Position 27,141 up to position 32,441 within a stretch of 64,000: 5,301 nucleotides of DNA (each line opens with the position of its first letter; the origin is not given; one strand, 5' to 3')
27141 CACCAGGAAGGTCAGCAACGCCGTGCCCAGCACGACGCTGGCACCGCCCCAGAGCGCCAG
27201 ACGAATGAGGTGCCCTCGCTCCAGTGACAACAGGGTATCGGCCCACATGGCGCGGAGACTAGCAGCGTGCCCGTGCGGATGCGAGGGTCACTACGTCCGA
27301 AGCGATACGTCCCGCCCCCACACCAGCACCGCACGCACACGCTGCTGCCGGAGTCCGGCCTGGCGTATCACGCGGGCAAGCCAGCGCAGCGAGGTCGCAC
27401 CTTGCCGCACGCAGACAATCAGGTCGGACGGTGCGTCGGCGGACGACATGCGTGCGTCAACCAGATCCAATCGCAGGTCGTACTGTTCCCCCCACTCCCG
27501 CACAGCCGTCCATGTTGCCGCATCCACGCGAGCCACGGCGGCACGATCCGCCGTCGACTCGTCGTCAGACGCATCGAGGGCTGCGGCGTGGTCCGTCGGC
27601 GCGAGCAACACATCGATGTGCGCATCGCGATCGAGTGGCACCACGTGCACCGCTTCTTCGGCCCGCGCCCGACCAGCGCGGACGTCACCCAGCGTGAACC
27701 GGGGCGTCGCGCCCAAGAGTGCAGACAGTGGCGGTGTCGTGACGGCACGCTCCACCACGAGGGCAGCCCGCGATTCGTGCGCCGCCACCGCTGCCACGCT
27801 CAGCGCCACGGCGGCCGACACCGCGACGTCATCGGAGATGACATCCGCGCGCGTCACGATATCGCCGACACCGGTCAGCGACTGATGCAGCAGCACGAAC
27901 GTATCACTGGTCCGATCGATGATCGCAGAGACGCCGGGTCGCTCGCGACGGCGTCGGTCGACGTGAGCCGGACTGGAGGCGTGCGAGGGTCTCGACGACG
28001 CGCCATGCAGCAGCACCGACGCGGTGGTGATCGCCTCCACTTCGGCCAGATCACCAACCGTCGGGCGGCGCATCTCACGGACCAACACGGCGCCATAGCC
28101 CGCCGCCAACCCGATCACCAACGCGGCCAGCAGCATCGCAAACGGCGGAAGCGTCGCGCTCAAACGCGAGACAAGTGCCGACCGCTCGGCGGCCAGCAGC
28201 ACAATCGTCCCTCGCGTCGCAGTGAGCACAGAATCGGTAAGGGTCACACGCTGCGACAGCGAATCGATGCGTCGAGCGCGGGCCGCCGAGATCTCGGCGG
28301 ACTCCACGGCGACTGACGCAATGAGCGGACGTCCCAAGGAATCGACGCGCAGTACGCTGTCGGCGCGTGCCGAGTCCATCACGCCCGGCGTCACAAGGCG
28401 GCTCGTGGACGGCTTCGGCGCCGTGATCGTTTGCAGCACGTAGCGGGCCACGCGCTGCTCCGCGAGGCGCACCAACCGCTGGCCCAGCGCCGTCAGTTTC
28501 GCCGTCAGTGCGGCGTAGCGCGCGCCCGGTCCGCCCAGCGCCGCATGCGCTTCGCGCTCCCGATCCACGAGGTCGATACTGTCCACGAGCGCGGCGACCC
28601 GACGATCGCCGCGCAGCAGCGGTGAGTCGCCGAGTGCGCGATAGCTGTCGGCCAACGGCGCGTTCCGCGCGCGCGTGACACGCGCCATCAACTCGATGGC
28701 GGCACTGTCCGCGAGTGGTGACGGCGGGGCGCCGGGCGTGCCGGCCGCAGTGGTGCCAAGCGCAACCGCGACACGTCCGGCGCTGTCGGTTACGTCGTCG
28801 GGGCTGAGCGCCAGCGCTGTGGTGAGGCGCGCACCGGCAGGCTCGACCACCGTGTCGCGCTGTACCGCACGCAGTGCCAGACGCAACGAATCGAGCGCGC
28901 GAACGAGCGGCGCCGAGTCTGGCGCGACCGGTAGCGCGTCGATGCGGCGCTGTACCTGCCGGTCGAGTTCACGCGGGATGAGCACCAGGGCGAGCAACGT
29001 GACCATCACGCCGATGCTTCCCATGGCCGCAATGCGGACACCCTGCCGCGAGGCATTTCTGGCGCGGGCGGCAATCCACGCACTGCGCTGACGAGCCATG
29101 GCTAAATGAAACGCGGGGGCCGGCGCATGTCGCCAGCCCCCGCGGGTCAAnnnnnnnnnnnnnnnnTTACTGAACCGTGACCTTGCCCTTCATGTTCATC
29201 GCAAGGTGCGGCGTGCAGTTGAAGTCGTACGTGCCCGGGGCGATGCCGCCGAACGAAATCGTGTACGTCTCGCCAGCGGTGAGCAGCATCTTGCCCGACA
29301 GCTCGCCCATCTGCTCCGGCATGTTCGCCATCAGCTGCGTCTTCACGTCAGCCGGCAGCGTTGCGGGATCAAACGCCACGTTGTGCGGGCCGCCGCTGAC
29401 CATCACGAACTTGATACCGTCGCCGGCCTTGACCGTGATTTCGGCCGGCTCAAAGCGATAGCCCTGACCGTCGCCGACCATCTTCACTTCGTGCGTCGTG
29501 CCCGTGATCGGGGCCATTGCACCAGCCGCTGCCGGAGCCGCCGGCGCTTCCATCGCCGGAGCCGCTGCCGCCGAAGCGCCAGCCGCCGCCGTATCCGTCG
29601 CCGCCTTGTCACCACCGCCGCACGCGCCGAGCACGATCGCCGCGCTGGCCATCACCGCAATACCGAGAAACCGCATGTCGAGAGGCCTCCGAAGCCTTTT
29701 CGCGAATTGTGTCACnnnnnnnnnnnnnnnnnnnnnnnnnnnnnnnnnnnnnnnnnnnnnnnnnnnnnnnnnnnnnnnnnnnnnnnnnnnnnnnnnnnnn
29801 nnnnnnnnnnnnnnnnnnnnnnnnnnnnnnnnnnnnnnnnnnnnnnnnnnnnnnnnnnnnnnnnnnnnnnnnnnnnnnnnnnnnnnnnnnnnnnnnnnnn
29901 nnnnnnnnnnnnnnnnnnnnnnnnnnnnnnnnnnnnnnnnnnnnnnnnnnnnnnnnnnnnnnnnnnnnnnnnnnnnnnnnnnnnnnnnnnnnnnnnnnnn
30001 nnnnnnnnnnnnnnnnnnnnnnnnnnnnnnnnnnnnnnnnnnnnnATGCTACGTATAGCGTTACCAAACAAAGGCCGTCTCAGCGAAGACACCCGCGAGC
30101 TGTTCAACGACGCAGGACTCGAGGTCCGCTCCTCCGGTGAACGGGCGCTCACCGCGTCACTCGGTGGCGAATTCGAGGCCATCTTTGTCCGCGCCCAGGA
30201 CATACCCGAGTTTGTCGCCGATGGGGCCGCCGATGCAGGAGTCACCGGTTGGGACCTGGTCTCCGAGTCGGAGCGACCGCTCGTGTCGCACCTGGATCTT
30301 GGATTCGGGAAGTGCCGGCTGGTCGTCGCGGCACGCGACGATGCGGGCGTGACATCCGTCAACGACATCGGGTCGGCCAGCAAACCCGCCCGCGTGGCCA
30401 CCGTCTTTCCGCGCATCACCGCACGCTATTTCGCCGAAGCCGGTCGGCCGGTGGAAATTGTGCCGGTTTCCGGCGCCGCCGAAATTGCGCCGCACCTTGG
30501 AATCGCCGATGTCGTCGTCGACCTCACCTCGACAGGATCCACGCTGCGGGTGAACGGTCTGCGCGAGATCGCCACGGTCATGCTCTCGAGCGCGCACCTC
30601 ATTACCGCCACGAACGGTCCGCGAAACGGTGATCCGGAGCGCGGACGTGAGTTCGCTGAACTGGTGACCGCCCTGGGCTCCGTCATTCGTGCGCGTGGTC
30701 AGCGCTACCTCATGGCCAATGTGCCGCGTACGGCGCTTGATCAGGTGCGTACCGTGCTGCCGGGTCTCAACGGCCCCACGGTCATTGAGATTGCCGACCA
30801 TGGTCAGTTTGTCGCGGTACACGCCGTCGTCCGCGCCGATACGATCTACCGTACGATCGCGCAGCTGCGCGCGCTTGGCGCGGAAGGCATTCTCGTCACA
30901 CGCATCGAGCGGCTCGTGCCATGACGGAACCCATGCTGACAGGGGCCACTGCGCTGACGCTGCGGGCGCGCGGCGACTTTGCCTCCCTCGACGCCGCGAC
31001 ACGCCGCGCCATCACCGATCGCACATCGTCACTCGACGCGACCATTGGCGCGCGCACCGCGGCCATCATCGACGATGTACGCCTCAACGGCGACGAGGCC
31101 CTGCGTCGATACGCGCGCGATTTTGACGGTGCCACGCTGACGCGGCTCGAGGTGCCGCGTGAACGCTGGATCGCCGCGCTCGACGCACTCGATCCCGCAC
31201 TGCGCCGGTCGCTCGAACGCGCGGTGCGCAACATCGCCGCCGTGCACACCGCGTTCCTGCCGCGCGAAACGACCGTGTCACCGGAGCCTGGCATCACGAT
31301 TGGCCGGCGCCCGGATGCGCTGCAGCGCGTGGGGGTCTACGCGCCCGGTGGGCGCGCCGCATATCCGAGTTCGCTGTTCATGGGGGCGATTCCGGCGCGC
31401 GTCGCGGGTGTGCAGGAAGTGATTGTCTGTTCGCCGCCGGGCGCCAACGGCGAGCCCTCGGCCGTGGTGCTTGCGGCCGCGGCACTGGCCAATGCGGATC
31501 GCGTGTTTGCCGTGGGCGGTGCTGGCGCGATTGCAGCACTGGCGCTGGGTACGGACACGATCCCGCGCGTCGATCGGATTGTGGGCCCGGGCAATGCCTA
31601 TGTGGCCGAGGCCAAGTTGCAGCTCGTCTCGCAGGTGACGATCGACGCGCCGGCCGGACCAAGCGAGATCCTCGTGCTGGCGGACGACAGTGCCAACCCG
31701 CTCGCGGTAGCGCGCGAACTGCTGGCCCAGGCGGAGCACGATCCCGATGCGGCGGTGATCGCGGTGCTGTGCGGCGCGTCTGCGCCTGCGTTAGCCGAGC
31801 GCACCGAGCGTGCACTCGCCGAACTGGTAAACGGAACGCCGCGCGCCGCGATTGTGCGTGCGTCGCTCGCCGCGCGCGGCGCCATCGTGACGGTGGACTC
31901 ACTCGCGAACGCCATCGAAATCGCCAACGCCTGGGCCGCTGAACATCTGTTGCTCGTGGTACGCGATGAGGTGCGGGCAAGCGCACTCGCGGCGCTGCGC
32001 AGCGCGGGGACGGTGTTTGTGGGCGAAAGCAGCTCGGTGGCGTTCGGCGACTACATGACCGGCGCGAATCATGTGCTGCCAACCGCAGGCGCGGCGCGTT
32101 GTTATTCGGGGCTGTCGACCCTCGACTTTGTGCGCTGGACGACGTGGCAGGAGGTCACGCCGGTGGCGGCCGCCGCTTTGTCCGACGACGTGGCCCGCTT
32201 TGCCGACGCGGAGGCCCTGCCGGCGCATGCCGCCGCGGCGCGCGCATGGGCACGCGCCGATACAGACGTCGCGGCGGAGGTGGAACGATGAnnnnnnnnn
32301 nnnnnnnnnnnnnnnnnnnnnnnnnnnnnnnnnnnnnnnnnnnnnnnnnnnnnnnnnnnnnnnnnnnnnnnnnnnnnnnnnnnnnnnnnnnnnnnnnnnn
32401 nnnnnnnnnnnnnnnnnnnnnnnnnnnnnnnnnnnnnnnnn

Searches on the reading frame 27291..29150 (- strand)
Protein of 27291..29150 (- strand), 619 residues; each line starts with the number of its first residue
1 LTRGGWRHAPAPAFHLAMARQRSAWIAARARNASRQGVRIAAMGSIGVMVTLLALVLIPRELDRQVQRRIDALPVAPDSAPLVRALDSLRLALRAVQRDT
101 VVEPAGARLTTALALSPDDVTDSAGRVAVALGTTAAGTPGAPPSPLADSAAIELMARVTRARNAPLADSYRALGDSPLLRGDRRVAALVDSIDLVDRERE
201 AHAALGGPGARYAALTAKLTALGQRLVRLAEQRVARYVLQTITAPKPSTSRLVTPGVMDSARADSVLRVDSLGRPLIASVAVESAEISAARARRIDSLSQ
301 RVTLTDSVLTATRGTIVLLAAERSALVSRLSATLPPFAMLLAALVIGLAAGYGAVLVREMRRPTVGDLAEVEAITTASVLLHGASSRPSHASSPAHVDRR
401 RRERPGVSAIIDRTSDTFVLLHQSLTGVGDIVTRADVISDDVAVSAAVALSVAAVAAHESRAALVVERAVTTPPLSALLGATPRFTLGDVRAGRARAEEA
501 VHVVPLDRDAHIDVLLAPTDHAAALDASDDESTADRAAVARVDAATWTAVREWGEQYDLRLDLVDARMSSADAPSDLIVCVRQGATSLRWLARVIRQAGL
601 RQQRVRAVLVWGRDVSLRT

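Call 14: find_encoding_contigs(protein=window:27291-29150:-, flank=10000, max_places=1)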
Protein window:27291-29150:- (619 aa): no gene with exactly this product is on record in the collection.

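Call 16: search_protein_families(library=pfam, proteins=[window:27291-29150:-], max_evalue=0.001)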
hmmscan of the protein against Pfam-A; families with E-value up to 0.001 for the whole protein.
window:27291-29150:- (619 aa): 0 families

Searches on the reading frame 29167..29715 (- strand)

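Call 16: search_protein_families(library=pfam, proteins=[window:29167-29715:-], max_evalue=0.001)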
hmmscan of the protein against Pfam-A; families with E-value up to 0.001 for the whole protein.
window:29167-29715:- (182 aa): 2 families
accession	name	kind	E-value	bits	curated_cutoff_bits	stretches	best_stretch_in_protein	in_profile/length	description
PF00127.26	Copper-bind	-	1.6e-21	77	21.2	1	76-182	2-99/99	Copper binding proteins, plastocyanin/azurin family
PF13473.12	Cupredoxin_1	-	2.2e-08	34.5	27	1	75-181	23-104/104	Cupredoxin-like domain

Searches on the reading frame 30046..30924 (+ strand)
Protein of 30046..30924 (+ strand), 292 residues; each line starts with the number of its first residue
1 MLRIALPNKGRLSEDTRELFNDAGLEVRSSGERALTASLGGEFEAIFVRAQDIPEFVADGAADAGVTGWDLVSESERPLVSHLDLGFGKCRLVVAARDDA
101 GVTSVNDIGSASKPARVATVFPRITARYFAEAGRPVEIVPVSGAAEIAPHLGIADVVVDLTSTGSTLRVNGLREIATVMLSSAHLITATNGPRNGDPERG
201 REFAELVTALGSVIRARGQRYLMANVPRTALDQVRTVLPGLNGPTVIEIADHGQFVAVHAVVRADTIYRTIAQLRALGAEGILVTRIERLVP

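Call 16: search_protein_families(library=pfam, proteins=[window:30046-30924:+], max_evalue=0.001)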
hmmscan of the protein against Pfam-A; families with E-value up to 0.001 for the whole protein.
window:30046-30924:+ (292 aa): 2 families
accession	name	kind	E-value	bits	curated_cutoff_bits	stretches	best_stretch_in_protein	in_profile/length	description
PF01634.23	HisG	-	1.2e-48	165.5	25.5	1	49-193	1-143/158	ATP phosphoribosyltransferase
PF08029.16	HisG_C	-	1.9e-23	82.8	23.5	1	216-289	1-73/73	HisG, C-terminal domain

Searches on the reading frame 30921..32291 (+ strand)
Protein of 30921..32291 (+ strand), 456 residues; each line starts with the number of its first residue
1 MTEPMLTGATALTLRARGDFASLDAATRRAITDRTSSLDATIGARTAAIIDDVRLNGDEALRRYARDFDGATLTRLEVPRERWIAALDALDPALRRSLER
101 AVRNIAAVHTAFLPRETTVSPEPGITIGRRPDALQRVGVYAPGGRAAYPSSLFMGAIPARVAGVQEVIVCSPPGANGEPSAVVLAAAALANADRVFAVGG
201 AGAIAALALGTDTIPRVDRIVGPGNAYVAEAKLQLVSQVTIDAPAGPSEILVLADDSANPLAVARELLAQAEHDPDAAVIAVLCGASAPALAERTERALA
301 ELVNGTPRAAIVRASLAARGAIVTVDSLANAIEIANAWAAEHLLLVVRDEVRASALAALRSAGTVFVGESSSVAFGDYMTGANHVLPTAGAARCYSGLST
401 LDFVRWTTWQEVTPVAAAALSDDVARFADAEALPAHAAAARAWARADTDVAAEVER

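Call 16: search_protein_families(library=pfam, proteins=[window:30921-32291:+], max_evalue=0.001)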
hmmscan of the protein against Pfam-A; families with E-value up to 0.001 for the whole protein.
window:30921-32291:+ (456 aa): 1 family
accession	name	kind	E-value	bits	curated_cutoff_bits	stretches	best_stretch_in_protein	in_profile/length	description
PF00815.25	Histidinol_dh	-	6.2e-139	464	27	1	38-441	7-408/411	Histidinol dehydrogenase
